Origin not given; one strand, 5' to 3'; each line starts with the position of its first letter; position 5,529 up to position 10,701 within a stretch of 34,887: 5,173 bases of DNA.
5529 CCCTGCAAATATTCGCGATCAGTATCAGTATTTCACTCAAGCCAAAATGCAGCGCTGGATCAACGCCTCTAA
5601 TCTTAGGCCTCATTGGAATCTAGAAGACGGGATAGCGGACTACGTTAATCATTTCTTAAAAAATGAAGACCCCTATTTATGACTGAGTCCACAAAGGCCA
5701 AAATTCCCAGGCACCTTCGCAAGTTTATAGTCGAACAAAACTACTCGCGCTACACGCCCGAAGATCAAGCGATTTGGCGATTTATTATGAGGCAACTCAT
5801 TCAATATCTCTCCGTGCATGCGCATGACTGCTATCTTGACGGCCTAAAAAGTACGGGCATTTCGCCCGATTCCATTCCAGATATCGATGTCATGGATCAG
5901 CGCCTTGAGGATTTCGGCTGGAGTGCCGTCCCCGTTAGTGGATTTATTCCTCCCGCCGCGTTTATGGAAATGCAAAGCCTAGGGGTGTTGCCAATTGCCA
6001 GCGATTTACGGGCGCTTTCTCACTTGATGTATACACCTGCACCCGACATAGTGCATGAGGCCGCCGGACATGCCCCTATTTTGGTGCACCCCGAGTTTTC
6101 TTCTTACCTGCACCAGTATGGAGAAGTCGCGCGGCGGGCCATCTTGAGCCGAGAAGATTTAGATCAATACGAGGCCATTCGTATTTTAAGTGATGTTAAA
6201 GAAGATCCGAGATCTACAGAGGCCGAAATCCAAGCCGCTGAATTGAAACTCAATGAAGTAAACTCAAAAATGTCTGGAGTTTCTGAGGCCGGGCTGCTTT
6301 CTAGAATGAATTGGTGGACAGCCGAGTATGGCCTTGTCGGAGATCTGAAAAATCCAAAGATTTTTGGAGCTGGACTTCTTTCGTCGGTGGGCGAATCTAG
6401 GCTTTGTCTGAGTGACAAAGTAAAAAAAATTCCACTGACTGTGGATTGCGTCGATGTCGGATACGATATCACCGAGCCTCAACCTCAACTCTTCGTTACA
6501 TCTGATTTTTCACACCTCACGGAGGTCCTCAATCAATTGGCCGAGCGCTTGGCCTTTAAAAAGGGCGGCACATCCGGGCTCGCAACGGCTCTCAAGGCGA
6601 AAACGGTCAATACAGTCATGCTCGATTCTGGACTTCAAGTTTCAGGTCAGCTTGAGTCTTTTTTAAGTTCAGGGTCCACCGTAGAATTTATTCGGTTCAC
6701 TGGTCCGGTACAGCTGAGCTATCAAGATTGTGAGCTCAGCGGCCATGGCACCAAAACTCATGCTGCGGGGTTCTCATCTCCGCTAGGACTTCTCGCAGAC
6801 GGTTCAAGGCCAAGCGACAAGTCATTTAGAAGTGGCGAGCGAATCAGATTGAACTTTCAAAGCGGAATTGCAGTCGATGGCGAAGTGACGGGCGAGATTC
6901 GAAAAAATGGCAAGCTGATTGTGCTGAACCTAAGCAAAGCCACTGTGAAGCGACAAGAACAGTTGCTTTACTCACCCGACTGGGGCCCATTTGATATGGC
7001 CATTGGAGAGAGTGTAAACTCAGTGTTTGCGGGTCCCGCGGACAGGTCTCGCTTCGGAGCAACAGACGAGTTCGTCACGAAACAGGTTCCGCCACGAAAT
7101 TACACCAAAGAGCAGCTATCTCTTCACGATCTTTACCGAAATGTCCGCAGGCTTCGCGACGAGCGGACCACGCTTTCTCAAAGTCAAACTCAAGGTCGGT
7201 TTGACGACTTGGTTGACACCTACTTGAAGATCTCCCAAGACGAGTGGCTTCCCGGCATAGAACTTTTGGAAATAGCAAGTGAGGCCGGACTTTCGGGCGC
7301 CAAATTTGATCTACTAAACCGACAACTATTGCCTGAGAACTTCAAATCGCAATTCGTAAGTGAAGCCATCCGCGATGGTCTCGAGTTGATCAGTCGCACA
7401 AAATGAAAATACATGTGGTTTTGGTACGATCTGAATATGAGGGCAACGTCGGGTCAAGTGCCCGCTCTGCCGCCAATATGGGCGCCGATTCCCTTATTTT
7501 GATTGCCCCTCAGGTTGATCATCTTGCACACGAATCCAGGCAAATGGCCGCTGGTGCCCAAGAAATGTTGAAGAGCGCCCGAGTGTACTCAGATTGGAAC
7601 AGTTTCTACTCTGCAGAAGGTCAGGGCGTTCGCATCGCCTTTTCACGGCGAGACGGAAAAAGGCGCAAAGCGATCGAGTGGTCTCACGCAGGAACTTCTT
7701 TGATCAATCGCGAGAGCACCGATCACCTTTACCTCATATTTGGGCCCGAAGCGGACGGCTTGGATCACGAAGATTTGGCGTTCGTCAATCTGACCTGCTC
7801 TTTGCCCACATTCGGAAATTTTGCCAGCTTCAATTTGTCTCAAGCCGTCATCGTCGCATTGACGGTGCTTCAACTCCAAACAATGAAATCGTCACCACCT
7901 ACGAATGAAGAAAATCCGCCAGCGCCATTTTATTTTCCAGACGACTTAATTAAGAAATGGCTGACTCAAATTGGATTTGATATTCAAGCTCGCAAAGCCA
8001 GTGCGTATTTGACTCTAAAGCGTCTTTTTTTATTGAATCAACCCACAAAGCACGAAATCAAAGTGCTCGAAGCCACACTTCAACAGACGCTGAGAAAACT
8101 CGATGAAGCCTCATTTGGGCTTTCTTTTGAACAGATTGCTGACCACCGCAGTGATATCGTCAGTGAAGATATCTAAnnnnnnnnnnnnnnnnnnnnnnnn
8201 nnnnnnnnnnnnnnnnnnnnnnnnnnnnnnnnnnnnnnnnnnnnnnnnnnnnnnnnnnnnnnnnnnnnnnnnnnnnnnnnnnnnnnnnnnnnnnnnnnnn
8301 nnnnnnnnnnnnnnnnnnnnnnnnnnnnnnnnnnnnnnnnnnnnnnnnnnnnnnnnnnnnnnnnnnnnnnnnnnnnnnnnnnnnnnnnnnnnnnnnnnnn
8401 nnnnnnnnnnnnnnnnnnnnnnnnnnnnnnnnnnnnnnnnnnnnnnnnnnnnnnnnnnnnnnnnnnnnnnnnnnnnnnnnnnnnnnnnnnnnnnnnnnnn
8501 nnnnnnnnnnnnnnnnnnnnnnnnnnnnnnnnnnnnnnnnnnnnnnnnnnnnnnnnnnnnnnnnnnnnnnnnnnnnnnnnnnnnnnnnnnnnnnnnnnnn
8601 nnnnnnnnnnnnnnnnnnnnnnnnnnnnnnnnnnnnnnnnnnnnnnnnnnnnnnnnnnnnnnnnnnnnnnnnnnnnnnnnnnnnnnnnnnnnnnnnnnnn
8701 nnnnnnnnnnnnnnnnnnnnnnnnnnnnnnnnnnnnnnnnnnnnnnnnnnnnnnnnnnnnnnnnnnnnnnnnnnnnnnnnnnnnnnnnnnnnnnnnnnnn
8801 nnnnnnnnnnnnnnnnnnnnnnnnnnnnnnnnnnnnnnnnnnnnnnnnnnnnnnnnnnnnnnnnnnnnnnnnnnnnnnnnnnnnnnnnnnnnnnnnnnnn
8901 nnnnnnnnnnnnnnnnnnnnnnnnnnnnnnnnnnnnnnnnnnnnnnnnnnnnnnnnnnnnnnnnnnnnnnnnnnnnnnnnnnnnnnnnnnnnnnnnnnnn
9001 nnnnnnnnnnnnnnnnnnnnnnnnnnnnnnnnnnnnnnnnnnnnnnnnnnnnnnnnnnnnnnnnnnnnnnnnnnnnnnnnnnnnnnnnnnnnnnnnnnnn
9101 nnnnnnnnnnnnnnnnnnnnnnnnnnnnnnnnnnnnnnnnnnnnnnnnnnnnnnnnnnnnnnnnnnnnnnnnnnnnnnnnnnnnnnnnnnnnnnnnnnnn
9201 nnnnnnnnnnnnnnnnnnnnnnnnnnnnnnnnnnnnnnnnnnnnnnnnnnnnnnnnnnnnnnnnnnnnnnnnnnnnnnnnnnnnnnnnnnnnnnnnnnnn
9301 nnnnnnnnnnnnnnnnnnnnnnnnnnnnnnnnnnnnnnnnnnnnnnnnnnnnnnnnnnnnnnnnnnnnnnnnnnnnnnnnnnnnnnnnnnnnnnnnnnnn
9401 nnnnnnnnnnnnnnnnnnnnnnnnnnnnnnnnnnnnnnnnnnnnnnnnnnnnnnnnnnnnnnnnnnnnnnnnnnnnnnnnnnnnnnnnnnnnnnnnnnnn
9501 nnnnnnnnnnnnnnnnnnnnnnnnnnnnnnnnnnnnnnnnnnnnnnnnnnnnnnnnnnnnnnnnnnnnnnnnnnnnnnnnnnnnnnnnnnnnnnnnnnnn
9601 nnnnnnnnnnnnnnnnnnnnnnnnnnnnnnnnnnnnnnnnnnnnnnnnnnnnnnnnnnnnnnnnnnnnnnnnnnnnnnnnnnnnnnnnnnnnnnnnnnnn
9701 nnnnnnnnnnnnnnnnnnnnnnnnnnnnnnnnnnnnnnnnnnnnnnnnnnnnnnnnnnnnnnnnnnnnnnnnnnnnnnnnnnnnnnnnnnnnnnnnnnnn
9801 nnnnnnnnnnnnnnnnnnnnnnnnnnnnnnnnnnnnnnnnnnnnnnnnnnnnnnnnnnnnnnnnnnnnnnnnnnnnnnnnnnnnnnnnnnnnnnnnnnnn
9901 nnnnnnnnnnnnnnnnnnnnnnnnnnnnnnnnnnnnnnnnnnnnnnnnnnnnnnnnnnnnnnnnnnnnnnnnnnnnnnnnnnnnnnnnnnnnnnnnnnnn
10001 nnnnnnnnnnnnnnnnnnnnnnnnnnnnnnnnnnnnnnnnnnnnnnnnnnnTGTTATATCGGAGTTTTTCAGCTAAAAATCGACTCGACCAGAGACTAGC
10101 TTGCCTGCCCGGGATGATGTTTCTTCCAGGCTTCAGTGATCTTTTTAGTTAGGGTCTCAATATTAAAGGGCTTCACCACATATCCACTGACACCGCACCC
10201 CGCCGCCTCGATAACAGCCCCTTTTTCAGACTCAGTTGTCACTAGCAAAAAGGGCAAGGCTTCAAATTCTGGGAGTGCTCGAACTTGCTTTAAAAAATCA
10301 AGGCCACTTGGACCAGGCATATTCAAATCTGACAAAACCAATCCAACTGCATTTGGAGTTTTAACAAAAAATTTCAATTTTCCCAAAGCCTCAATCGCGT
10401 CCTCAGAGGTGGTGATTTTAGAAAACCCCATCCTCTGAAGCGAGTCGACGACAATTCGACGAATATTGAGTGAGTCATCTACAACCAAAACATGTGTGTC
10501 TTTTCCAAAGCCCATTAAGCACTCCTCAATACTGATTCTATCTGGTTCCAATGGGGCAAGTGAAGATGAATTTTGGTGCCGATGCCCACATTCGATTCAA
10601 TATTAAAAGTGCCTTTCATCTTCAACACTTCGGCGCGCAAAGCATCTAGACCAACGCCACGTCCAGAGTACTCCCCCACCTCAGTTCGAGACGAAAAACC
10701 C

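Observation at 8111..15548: Six-gene translationally coupled operon joining a partner-switching module to a CheA-like/CheY/REC-PATAN-TPR phosphorelay, with no sigma factor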

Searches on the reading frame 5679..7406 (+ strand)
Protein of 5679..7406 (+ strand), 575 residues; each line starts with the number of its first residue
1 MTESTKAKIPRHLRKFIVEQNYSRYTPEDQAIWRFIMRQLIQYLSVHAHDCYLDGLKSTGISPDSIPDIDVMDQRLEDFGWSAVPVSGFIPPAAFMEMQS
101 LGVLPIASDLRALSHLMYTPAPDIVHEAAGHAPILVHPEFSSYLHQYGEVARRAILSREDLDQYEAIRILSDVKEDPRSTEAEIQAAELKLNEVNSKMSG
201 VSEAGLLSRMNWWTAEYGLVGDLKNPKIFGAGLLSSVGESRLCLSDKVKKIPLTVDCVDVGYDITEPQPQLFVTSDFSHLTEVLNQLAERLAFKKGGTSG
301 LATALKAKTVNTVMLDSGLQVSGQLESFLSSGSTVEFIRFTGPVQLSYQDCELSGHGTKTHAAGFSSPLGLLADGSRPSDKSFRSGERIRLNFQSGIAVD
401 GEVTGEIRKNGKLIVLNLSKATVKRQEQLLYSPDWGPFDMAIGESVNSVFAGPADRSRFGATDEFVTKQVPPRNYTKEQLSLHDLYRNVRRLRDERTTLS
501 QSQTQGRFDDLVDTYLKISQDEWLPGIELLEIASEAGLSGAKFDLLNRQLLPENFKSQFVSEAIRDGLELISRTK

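Call 46: search_protein_families(library=pfam, proteins=[window:5679-7406:+], max_evalue=0.001)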
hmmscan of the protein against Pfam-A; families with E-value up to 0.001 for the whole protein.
window:5679-7406:+ (575 aa): 1 family
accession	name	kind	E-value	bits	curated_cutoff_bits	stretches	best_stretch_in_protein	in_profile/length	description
PF00351.26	Biopterin_H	-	3.2e-27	95.9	22.7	2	24-148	60-189/331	Biopterin-dependent aromatic amino acid hydroxylase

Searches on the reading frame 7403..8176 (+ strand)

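Call 46: search_protein_families(library=pfam, proteins=[window:7403-8176:+], max_evalue=0.001)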
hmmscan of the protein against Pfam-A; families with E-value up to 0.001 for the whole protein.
window:7403-8176:+ (257 aa): 1 family
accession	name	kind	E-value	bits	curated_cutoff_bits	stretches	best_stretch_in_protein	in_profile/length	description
PF00588.24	SpoU_methylase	-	3.5e-24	86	29.7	1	3-153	2-141/142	SpoU rRNA Methylase family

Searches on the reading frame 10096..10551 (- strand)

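Call 4: search_protein_families(library=pfam, proteins=[window:10096-10551:-], max_evalue=0.01)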
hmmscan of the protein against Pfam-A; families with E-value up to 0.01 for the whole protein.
window:10096-10551:- (151 aa): 1 family
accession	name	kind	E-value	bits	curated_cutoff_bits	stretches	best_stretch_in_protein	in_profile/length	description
PF00072.30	Response_reg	-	1e-20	74.4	30.2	1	21-138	1-110/111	Response regulator receiver domain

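Call 13: search_protein_families(library=ncbifam, proteins=[window:10096-10515:-], max_evalue=1)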
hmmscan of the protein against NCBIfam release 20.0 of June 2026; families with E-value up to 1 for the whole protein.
window:10096-10515:- (139 aa): 91 families (the best 25 are shown)
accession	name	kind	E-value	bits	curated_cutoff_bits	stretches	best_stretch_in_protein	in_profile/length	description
NF007901.0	PRK10610.1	equivalog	5.8e-29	100.8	189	1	5-132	4-126/129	chemotaxis response regulator CheY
TIGR02154.1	PhoB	equivalog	7.3e-16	58.2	296.2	1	7-137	3-127/226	phosphate regulon transcriptional regulator PhoB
NF041866.1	EpsW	equivalog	2.1e-14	53.2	200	1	8-133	7-128/131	exopolysaccharide biosynthesis response regulator EpsW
NF008469.0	PRK11361.1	equivalog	2.6e-13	49.5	714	1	8-127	6-117/461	acetoacetate metabolism transcriptional regulator AtoC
TIGR01818.1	ntrC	equivalog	3.1e-13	49.3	558.6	1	9-133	1-117/463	nitrogen regulation protein NR(I)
NF049963.1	RespRegFlgRCampy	domain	2.5e-12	46.4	750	1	9-127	3-110/429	fla regulon two-component system response regulator FlgR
NF006900.1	PRK09390.1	equivalog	2.7e-12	46.6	255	1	5-134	3-124/203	response regulator FixJ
NF008176.1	PRK10923.1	equivalog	4.4e-12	45.3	620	1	8-128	5-117/469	nitrogen regulation protein NR(I)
NF053512.1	nitric_RR_NosR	exception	1.1e-11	44.4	400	1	9-134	1-119/422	response regulator c-di-GMP phosphodiesterase, NosR family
NF041733.1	resp_reg_CseB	equivalog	1.2e-11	44.4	350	1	7-130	1-115/228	two-component system response regulator CseB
NF008099.0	PRK10841.1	equivalog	1.2e-11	43.2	920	1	5-128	823-938/949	two-component system sensor histidine kinase RcsC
NF040689.1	MtrAB_MtrA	equivalog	1.8e-11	43.8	300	1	9-129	1-112/219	MtrAB system response regulator MtrA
NF045944.1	ResRegRpaBCyano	equivalog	7e-11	41.9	330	1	10-131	1-113/229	response regulator transcription factor RpaB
NF007005.1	PRK09468.1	equivalog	7.8e-11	41.8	331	1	6-131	3-120/237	osmolarity response regulator transcription factor OmpR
NF053854.1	RespRegPhoBBctds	equivalog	1.1e-10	41.3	270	1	9-131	1-116/225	two-component system response regulator PhoB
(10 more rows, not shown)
